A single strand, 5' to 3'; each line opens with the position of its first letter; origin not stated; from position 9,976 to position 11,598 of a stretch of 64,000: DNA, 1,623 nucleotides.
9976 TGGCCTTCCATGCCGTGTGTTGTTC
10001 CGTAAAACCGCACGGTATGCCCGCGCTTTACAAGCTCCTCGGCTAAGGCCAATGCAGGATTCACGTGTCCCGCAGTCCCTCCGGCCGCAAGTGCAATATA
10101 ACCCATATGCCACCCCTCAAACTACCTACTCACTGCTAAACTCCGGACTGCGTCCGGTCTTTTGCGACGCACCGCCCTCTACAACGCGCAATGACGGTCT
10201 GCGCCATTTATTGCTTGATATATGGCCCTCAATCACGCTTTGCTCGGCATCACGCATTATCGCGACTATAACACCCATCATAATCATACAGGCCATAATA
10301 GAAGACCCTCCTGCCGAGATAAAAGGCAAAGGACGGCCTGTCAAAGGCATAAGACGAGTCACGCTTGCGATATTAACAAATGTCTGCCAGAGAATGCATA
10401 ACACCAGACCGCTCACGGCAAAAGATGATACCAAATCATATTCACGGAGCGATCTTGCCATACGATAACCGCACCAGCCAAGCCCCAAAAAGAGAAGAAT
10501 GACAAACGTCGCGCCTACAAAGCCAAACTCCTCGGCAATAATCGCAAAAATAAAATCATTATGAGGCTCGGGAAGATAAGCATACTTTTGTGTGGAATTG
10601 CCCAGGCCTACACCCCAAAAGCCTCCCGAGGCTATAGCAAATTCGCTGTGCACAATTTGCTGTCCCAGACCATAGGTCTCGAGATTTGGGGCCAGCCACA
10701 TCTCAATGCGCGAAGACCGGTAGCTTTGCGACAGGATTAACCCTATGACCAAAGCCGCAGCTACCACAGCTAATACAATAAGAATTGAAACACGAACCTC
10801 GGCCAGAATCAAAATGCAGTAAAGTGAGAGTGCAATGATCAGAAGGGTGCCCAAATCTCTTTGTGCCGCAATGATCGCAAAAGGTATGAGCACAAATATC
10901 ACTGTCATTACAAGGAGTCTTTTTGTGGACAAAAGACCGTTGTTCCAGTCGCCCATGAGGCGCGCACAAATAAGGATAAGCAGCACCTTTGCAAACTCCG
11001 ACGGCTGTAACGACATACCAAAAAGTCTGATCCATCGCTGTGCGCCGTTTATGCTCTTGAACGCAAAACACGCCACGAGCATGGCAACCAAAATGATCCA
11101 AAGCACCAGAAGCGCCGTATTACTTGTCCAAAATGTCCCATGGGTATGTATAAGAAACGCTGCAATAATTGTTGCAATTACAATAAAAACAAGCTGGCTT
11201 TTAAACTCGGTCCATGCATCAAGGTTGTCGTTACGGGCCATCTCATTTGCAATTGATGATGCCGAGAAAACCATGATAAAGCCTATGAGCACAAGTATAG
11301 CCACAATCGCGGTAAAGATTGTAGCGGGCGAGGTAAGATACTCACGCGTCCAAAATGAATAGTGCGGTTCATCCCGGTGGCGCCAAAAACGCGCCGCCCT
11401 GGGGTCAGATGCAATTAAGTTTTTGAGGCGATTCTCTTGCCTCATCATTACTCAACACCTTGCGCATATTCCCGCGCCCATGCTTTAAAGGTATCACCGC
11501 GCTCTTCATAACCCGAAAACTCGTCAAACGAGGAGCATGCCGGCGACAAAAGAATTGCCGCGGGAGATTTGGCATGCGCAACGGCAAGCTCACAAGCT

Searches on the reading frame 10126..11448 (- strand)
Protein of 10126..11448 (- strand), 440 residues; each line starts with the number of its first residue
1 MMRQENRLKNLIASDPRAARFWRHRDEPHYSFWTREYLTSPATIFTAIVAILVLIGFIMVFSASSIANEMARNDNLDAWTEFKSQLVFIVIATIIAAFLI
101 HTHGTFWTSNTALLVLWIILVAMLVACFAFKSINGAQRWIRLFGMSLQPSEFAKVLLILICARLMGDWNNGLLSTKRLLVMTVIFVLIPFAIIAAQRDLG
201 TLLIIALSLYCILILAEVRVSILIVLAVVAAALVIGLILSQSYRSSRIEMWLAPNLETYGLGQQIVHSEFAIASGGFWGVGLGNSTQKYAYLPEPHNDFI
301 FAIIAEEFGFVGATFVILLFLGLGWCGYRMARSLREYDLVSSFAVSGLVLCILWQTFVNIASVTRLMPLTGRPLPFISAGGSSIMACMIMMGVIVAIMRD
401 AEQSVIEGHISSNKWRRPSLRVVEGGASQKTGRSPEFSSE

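Call 19: find_encoding_contigs(protein=window:10126-11448:-, flank=10000, max_places=1)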
Protein window:10126-11448:- (440 aa): 2 contigs read that carry it; 1 place shown.
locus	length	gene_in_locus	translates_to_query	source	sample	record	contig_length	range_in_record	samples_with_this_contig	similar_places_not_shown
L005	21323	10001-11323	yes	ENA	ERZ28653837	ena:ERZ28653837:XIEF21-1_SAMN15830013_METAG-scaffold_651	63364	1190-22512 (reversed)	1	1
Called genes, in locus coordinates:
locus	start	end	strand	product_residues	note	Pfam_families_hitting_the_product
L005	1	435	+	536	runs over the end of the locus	PF06418:CTP_synth_N, PF00117:GATase, PF07722:Peptidase_C26 (faint)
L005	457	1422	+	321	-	PF02899:Phage_int_SAM_1, PF00589:Phage_integrase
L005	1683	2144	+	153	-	PF02381:MraZ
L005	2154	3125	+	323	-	PF01795:Methyltransf_5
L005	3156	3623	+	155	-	-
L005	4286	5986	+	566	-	PF03717:PBP_dimer, PF00905:Transpeptidase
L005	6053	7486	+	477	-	PF01225:Mur_ligase, PF08245:Mur_ligase_M, PF02875:Mur_ligase_C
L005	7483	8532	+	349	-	PF10555:MraY_sig1 (weak), PF00953:Glycos_transf_4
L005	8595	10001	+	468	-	PF08245:Mur_ligase_M, PF02875:Mur_ligase_C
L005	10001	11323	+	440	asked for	PF01098:FTSW_RODA_SPOVE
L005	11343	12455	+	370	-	PF03033:Glyco_transf_28, PF04101:Glyco_tran_28_C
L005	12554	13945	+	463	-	PF01225:Mur_ligase, PF08245:Mur_ligase_M, PF02875:Mur_ligase_C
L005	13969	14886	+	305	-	PF01565:FAD_binding_4, PF02873:MurB_C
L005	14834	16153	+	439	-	PF08478:POTRA_1, PF03799:FtsQ_DivIB_C (weak)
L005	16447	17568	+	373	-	PF00091:Tubulin, PF12327:FtsZ_C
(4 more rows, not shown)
